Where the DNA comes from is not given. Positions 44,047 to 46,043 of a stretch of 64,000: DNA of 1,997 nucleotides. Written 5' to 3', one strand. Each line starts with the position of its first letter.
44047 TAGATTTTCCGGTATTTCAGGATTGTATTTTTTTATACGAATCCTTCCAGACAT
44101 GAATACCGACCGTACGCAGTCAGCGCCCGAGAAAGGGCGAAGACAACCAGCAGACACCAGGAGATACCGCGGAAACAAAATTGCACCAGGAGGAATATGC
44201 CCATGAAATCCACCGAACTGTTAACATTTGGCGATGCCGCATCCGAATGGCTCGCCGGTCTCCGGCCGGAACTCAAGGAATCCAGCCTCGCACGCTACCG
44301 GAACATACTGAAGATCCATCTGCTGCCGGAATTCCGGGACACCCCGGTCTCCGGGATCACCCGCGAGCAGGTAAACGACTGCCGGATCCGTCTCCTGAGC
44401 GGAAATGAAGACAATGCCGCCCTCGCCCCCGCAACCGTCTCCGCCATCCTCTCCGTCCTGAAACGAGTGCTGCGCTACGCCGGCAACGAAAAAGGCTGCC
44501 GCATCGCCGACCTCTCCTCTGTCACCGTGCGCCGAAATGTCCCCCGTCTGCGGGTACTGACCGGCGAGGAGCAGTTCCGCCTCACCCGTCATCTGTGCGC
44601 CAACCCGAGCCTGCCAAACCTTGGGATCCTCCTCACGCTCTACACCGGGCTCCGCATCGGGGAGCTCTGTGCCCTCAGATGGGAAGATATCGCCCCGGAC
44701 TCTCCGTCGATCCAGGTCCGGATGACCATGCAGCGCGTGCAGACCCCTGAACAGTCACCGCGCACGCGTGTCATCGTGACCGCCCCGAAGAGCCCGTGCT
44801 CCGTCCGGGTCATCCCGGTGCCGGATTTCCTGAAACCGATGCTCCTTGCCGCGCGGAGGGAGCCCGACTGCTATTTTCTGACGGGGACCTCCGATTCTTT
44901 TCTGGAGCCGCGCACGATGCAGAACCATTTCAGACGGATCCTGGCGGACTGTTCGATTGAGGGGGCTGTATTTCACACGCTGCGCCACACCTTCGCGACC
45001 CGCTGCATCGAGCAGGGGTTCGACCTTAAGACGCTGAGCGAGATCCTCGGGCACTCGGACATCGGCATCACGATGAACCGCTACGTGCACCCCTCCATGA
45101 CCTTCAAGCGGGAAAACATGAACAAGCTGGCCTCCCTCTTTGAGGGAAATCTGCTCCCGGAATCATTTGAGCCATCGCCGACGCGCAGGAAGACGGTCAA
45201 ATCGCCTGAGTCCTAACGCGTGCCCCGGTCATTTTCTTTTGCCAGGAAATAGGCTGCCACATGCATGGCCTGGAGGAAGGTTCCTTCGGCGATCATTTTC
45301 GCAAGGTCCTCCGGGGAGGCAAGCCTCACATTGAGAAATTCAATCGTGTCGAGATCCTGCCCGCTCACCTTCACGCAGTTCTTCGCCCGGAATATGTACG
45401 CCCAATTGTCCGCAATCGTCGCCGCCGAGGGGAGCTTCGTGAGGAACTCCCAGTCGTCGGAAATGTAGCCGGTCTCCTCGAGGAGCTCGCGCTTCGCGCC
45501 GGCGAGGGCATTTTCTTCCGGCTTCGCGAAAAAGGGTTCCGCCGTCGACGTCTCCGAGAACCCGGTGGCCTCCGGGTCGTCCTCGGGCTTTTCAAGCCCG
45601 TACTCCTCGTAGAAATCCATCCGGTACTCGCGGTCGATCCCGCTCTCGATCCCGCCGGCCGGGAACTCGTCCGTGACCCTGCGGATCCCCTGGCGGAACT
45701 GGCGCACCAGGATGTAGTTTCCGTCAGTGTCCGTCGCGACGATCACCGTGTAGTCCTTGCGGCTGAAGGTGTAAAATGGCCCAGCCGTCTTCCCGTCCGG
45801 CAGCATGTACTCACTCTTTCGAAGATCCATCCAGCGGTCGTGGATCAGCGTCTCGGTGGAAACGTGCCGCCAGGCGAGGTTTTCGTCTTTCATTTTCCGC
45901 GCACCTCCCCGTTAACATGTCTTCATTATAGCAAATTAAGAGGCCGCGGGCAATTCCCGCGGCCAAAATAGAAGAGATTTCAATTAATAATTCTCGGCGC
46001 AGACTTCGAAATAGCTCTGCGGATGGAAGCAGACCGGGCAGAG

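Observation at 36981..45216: ~7 kb surface-protein cassette bracketed by perfect 29-bp inverted recombinase-like sites, next to an intact tyrosine recombinase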

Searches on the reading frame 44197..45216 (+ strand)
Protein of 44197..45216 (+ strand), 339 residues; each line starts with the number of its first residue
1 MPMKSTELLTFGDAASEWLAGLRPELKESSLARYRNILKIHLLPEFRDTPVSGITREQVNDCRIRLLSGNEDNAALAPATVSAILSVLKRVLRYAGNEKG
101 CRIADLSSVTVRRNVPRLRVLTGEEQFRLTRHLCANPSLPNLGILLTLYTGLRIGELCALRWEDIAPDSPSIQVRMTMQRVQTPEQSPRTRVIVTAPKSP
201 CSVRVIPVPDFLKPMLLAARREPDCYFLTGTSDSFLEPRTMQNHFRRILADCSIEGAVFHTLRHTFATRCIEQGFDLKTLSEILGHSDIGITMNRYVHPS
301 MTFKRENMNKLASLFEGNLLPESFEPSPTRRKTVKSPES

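Call 8: search_protein_families(library=pfam, proteins=[window:44197-45216:+], max_evalue=0.01)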
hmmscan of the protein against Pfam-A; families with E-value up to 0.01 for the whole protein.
window:44197-45216:+ (339 aa): 3 families
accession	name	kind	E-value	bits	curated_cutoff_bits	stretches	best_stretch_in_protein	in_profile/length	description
PF00589.27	Phage_integrase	-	1.3e-22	80.8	27.1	1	141-301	25-170/172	Phage integrase family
PF14659.12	Phage_int_SAM_3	-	2.2e-09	37.8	22.6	1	10-61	1-52/58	Phage integrase, N-terminal SAM-like domain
PF22022.2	Phage_int_M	-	1.3e-05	25.8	27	1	11-98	1-82/96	Phage integrase central domain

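Call 34: find_related_loci(query=window:44197-45216:+, collection=genome_contigs, flank=10000)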
Query window:44197-45216:+ (339 aa) in genome_contigs; peptide patterns used: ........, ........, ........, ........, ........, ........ (x = any residue, [..] = any of these).
118 stretches matched a pattern; 78 encode a relative of the query (tblastn E <= 1e-3); 78 distinct loci.
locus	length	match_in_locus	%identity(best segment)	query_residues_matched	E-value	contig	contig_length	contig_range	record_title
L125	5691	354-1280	48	9-315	3e-99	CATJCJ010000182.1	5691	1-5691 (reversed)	MAG: uncultured Eubacteriales bacterium isolate iMGMC-47_1678881638 genome assembly, contig: MegahitA5_159765, whole gen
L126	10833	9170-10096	50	10-315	9e-98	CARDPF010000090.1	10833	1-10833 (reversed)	MAG TPA_asm: uncultured Eisenbergiella sp. isolate MGBC157598 genome assembly, contig: MGBC157598.90, whole genome shotg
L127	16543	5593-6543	46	1-315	1e-97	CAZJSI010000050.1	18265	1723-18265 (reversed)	MAG TPA_asm: uncultured Eubacterium sp. isolate SRP222994_co1_370 genome assembly, contig: NODE_6338_length_18265_cov_6.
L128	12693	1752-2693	48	4-315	2e-97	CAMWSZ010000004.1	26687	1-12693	MAG TPA_asm: uncultured Clostridia bacterium isolate SRR14411324_bin.1_metawrap_v1.3_MAG genome assembly, contig: NODE.5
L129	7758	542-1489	46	11-316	1e-96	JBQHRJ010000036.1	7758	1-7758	Lachnospiraceae bacterium HCP1S3_C2 contig00036, whole genome shotgun sequence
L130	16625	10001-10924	47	10-315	5e-96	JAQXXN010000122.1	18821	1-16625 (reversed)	MAG: Thermoflexaceae bacterium isolate SUG1613 k141_1038924, whole genome shotgun sequence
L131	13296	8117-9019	47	17-315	1e-93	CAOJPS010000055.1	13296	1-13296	MAG TPA_asm: uncultured Eubacteriaceae bacterium isolate SRR15730552_bin.19_metawrap_v1.3_MAG genome assembly, contig: N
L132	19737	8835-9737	48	17-315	6e-94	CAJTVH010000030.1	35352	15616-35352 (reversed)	MAG TPA_asm: uncultured Clostridia bacterium isolate MGBC114079 genome assembly, contig: MGBC114079.30, whole genome sho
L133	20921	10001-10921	46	11-315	2e-90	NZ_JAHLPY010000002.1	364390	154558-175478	Anaerostipes sp. MSJ-23 M-23_ctg00002, whole genome shotgun sequence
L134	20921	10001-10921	46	11-315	6e-90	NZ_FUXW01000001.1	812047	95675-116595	Butyricicoccus pullicaecorum DSM 23266, whole genome shotgun sequence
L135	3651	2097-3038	46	2-315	2e-90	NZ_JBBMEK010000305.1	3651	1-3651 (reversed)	Coprococcus intestinihominis strain CLA-AA-H190 CLAAAH190_contig_305_length_3651, whole genome shotgun sequence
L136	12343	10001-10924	45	9-314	6e-90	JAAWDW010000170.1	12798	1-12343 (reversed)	MAG: Bacillota bacterium isolate ABMPRH_2_0 k141_1491937, whole genome shotgun sequence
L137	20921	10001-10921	46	11-315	6e-90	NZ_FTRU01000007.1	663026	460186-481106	Negativibacillus massiliensis strain Marseille-P3213T, whole genome shotgun sequence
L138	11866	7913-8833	46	11-315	6e-90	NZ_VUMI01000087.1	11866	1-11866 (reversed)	Eisenbergiella porci strain WCA-389-WT-23B seq87, whole genome shotgun sequence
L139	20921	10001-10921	46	11-315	6e-90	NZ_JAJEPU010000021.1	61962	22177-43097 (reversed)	Brotaphodocola catenula strain CLA-AA-H274 NODE_21_length_61962_cov_47.046813, whole genome shotgun sequence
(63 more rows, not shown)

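Call 52: find_encoding_contigs(protein=window:44197-45216:+, flank=10000, max_places=10)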
Protein window:44197-45216:+ (339 aa): no gene with exactly this product is on record in the collection.

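Call 53: find_homologous_proteins(query=window:44197-45216:+, max_evalue=1e-40)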
Query window:44197-45216:+ (339 aa): 7298 proteins with E <= 1e-40 among 8000 candidates; the best 120 are listed.
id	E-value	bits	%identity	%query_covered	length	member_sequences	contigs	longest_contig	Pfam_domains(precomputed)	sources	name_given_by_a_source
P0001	1.3e-222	755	100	99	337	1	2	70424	PF14659.13,PF22022.3,PF00589.28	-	-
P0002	8.4e-143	493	70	91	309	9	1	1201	PF22022.3,PF00589.28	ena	-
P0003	4.4e-112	392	57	92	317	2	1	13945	PF14659.13,PF00589.28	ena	-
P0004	1.2e-108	381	56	93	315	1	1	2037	PF14659.13,PF00589.28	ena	-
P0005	1.7e-108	380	54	95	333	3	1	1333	PF14659.13,PF00589.28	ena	-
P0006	5.5e-104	366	55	91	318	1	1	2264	PF14659.13,PF00589.28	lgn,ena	-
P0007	3.1e-102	360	51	92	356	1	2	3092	PF14659.13,PF00589.28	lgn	-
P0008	1.3e-101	358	55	89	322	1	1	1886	PF14659.13,PF22022.3,PF00589.28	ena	-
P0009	2.7e-101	357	52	94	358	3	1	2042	PF14659.13,PF00589.28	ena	-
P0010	4.0e-101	356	52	93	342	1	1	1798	PF14659.13,PF22022.3,PF00589.28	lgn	-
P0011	2.1e-100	354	53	90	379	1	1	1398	PF14659.13,PF22022.3,PF00589.28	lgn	-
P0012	6.1e-100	352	53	90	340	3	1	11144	PF14659.13,PF00589.28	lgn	-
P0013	3.7e-99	350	53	92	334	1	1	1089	PF14659.13,PF22022.3,PF00589.28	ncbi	-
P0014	5.7e-99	349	52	93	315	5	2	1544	PF14659.13,PF00589.28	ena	-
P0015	6.4e-99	349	50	94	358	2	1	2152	PF14659.13,PF00589.28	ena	-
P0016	9.2e-99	348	55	91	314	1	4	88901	PF00589.28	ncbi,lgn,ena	-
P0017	1.6e-98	348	51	92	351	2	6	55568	PF14659.13,PF22022.3,PF00589.28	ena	-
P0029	1.2e-95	338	50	92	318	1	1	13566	PF14659.13,PF22022.3,PF00589.28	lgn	-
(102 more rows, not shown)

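Call 54: find_encoding_contigs(protein=P0001, flank=10000, max_places=10)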
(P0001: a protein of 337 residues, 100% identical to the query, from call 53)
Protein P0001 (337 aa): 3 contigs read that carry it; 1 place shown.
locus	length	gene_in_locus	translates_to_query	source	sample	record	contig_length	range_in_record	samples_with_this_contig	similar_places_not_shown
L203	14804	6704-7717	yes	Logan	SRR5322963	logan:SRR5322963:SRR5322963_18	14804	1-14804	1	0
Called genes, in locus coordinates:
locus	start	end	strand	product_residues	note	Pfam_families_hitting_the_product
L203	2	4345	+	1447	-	?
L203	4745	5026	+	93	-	-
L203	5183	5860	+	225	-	-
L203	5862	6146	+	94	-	-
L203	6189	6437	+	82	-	-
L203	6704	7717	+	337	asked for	PF14659:Phage_int_SAM_3, PF22022:Phage_int_M (faint), PF00589:Phage_integrase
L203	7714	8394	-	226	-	PF00293:NUDIX (weak)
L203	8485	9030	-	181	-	PF02915:Rubrerythrin, PF21349:RUBY_RBDX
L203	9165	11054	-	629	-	PF00664:ABC_membrane, PF00005:ABC_tran, PF02463:SMC_N (faint)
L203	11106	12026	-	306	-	PF01544:CorA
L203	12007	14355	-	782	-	PF00708:Acylphosphatase, PF07503:zf-HYPF, PF01300:Sua5_yciO_yrdC, PF17788:HypF_C, PF22521:HypF_C_2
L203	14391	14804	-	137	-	?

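Call 55: find_encoding_contigs(protein=P0003, flank=10000, max_places=5)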
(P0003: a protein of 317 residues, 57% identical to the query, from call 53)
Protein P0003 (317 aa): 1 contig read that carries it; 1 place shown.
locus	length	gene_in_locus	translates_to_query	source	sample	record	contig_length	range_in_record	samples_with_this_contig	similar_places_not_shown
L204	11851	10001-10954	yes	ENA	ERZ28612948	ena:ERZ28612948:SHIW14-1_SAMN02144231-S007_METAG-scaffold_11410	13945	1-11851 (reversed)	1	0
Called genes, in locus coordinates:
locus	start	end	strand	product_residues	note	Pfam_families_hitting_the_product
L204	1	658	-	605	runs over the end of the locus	PF00664:ABC_membrane, PF00005:ABC_tran, PF02463:SMC_N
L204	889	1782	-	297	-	PF02517:Rce1-like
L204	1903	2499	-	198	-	-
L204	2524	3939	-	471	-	PF14907:NTP_transf_5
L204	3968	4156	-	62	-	-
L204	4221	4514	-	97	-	PF05402:PqqD, PF14842:FliG_N (weak)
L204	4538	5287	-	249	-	PF27840:ScmC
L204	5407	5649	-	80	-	-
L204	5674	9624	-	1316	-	-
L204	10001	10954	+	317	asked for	PF14659:Phage_int_SAM_3, PF00589:Phage_integrase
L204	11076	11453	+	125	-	-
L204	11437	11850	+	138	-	?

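Call 59: find_encoding_contigs(protein=P0002, flank=10000, max_places=5)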
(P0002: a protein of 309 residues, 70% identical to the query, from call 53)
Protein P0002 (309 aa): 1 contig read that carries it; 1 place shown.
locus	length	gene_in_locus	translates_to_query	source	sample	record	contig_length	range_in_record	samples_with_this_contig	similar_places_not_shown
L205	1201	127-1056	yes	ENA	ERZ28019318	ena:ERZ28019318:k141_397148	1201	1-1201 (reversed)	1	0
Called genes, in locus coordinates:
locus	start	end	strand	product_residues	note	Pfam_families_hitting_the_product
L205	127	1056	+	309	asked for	PF22022:Phage_int_M (weak), PF00589:Phage_integrase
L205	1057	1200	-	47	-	?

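Call 60: find_encoding_contigs(protein=P0016, flank=10000, max_places=5)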
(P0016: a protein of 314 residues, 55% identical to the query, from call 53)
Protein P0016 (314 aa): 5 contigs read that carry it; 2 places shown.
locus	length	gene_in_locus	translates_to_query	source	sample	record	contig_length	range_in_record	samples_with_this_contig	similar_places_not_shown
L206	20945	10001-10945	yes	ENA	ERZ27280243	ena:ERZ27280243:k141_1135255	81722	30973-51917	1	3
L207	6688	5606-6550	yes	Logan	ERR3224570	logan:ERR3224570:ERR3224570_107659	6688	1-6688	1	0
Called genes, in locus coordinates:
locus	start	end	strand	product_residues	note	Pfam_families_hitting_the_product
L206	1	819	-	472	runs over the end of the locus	PF01268:FTHFS (weak), PF01656:CbiA, PF09140:MipZ (faint), PF10609:ParA, PF13614:AAA_31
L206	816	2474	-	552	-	PF02706:Wzz (weak), PF01656:CbiA (weak), PF10609:ParA (weak), PF13614:AAA_31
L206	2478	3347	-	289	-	-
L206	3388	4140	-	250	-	PF19567:CpsB_CapC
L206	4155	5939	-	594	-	PF00664:ABC_membrane, PF00005:ABC_tran, PF02463:SMC_N (weak)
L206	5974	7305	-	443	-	PF14907:NTP_transf_5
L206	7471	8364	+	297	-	PF27840:ScmC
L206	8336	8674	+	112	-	-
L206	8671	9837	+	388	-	PF04055:Radical_SAM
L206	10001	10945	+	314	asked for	PF00589:Phage_integrase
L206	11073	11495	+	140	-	-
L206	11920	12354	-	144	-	-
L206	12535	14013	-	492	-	PF01943:Polysacc_synt, PF13440:Polysacc_synt_3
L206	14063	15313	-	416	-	PF00534:Glycos_transf_1, PF13692:Glyco_trans_1_4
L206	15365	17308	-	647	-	PF00884:Sulfatase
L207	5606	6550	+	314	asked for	PF00589:Phage_integrase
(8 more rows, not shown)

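Call 63: search_solved_structures(query=window:44197-45216:+, max_evalue=0.001, show_alignments=2)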
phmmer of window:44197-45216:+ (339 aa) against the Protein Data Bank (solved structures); distinct sequences matched with E-value up to 0.001: 19.
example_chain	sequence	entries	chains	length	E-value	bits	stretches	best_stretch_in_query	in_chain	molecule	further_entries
4a8e_A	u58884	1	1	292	3.5e-11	45.8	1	204-310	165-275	PROBABLE TYROSINE RECOMBINASE XERC-LIKE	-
6en0_A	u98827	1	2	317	5.5e-10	41.8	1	144-312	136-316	Int protein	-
6emy_A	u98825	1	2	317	7.7e-10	41.3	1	144-312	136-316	Int protein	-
6emz_A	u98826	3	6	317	1.4e-09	40.5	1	144-312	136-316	Int protein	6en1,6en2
5hxy_A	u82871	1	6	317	3.5e-09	39.2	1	144-305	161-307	Tyrosine recombinase XerA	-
1a0p_A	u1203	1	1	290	2.1e-08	36.6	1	247-300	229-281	SITE-SPECIFIC RECOMBINASE XERD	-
2a3v_A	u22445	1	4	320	5.2e-08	35.3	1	239-298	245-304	site-specific recombinase IntI4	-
3nkh_A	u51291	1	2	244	8e-08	34.7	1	149-313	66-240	Integrase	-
1aih_A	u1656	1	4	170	2e-06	30.1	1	255-300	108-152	HP1 INTEGRASE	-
1z19_A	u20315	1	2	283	2.7e-06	29.7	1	26-184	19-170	Integrase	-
1p7d_A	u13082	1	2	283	2.8e-06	29.7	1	26-184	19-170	Integrase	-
5dcf_A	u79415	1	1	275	3e-06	29.6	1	247-300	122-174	Tyrosine recombinase XerD,DNA translocase FtsK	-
1z1b_A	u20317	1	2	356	5.5e-06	28.7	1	26-184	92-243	Integrase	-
5j0n_E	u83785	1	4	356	5.6e-06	28.6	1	26-184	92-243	Integrase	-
1z1g_A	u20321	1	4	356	6.2e-06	28.5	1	26-184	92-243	Integrase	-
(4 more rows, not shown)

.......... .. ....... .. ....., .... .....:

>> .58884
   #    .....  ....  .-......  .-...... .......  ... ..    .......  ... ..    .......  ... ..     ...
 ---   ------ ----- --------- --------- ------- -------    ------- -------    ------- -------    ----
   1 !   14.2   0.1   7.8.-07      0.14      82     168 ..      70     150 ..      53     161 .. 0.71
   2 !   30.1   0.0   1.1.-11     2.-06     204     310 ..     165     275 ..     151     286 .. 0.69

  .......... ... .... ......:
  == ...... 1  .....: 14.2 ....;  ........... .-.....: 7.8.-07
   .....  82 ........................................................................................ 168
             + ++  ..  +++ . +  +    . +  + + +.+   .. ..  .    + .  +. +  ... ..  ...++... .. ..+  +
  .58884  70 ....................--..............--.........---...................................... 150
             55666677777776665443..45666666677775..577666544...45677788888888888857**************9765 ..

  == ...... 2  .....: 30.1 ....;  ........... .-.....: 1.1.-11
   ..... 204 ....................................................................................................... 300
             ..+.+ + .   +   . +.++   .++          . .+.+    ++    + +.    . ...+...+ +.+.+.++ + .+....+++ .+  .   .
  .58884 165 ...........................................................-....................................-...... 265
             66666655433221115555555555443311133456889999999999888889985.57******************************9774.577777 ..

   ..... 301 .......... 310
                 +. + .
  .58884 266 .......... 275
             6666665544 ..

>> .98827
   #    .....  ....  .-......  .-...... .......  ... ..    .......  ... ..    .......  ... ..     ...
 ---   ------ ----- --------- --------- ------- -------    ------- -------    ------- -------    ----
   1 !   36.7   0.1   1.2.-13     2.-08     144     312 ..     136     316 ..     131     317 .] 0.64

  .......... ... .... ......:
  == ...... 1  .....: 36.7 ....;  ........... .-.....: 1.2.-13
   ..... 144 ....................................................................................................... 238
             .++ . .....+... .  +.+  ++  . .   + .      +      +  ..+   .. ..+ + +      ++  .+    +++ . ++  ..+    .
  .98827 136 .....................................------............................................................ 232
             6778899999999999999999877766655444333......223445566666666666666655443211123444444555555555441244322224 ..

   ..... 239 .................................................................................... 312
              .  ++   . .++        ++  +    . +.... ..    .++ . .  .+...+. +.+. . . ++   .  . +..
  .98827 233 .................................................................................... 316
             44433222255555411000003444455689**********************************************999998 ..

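Call 66: search_protein_families(library=ncbifam, proteins=[window:44197-45216:+], max_evalue=0.01)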
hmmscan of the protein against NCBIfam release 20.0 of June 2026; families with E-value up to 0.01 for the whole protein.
window:44197-45216:+ (339 aa): 11 families
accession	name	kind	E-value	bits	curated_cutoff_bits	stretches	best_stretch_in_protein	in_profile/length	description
NF040815.2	recomb_XerA_Arch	equivalog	1.1e-21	77.6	220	1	29-301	15-256/263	site-specific tyrosine recombinase/integron integrase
TIGR02224.1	recomb_XerC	equivalog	8.4e-20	71.3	335.15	1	45-301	30-279/295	tyrosine recombinase XerC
TIGR02225.1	recomb_XerD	equivalog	4.9e-15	55.6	329.6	1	44-292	29-268/290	site-specific tyrosine recombinase XerD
TIGR02249.1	integrase_gron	subfamily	5.2e-15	55.6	265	1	236-298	237-299/315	integron integrase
NF001399.0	PRK00283.1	subfamily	6.5e-14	51.9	279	1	53-292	45-277/300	tyrosine recombinase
NF011946.0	PRK15417.1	equivalog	5.6e-11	42.2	435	1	239-294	255-311/337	integron integrase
NF003462.0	PRK05084.1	equivalog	2.8e-07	29.6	267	1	258-311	304-356/360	tyrosine recombinase XerS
NF002331.0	PRK01287.1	subfamily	1.2e-05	24.4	371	1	218-292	231-306/365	site-specific tyrosine recombinase XerC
NF007371.0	PRK09871.1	subfamily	0.0024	17.4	222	0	259-297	135-172/198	tyrosine-type DNA invertase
NF040693.1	recomb_GmtY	equivalog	0.003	16.8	340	0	254-299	388-432/441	gamma-mobile-trio recombinase GmtY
NF002685.0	PRK02436.1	equivalog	0.0036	17.2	178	0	202-296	153-243/245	site-specific tyrosine recombinase XerD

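Call 83: find_encoding_contigs(protein=P0012, flank=10000, max_places=3)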
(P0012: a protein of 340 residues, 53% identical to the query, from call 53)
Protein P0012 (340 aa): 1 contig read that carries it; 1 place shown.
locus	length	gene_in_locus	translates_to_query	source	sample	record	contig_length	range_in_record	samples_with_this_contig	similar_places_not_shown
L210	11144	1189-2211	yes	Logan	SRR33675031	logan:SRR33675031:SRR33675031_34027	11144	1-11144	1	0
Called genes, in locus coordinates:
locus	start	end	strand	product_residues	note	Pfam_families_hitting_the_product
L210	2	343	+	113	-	?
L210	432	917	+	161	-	-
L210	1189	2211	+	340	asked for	PF14659:Phage_int_SAM_3, PF00589:Phage_integrase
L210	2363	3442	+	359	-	PF10609:ParA (faint), PF13614:AAA_31, PF01656:CbiA (weak)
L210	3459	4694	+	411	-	PF00437:T2SSE, PF27713:UCP018868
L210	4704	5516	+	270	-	-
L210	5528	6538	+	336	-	PF00482:T2SSF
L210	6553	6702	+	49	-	PF16982:Flp1_like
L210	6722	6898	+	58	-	-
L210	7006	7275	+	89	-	-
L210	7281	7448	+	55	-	PF16982:Flp1_like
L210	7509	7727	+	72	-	PF16982:Flp1_like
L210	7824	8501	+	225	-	PF07811:TadE (weak)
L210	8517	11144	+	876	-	?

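Call 84: find_encoding_contigs(protein=P0017, flank=10000, max_places=4)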
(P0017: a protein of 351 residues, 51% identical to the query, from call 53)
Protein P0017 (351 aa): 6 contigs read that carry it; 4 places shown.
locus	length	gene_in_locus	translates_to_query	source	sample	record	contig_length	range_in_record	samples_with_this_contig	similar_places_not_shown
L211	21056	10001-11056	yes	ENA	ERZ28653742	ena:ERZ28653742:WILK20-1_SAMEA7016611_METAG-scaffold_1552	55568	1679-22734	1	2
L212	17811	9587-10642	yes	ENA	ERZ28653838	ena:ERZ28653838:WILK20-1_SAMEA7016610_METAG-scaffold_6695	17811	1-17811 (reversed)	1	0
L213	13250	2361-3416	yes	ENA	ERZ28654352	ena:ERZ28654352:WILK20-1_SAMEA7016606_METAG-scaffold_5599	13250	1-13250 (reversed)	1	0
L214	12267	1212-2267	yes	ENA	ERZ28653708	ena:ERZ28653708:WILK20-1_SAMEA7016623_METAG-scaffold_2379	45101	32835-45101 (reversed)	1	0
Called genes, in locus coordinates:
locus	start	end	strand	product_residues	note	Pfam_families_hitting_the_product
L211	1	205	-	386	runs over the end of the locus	-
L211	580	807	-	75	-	-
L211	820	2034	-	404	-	PF14907:NTP_transf_5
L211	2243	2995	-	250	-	PF27840:ScmC (weak)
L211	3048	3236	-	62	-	-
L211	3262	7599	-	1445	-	PF00092:VWA, PF13519:VWA_2, PF24558:DUF7604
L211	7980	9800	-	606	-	PF00664:ABC_membrane, PF00005:ABC_tran, PF13304:AAA_21 (faint), PF02463:SMC_N (weak)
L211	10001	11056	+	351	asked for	PF14659:Phage_int_SAM_3, PF22022:Phage_int_M (faint), PF00589:Phage_integrase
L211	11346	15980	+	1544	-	PF09479:Flg_new (faint)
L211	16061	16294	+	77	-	-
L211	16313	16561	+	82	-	-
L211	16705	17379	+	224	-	PF27840:ScmC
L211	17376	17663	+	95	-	-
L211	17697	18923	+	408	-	PF14907:NTP_transf_5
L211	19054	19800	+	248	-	PF19567:CpsB_CapC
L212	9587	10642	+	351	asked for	PF14659:Phage_int_SAM_3, PF22022:Phage_int_M (faint), PF00589:Phage_integrase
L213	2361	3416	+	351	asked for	PF14659:Phage_int_SAM_3, PF22022:Phage_int_M (faint), PF00589:Phage_integrase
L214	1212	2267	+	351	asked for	PF14659:Phage_int_SAM_3, PF22022:Phage_int_M (faint), PF00589:Phage_integrase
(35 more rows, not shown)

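Call 85: find_encoding_contigs(protein=P0029, flank=10000, max_places=3)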
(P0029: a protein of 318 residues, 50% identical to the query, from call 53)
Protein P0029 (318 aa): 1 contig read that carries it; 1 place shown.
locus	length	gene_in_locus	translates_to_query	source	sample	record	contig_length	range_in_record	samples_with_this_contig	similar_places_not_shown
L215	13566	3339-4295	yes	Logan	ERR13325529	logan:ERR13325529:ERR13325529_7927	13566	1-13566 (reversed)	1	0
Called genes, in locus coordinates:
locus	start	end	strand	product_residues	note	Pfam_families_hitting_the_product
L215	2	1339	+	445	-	?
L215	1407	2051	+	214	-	PF00406:ADK, PF13207:AAA_17, PF17213:Hydin_ADK (faint), PF05191:ADK_lid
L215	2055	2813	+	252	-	PF00557:Peptidase_M24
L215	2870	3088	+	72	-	PF01176:eIF-1a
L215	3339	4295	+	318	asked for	PF14659:Phage_int_SAM_3, PF22022:Phage_int_M (faint), PF00589:Phage_integrase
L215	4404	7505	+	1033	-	PF01935:DUF87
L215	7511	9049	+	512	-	PF02368:Big_2 (weak)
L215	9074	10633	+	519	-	PF00012:HSP70, PF06723:MreB_Mbl, PF00012:HSP70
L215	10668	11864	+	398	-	PF00226:DnaJ (weak)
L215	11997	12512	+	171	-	PF05402:PqqD (faint)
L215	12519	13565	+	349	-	?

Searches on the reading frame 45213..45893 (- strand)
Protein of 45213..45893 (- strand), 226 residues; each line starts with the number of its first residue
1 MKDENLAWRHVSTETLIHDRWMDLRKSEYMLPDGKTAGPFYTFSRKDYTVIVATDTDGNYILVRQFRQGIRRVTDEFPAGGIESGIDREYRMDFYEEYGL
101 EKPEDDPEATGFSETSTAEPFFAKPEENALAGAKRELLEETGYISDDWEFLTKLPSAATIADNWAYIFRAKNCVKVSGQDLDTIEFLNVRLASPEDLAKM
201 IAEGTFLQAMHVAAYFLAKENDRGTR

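Call 8: search_protein_families(library=pfam, proteins=[window:45213-45893:-], max_evalue=0.01)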
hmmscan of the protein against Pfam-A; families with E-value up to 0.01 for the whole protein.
window:45213-45893:- (226 aa): 1 family
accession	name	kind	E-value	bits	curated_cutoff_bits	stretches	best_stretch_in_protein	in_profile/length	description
PF00293.34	NUDIX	-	3.3e-10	40.5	21.1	1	124-199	39-121/134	NUDIX domain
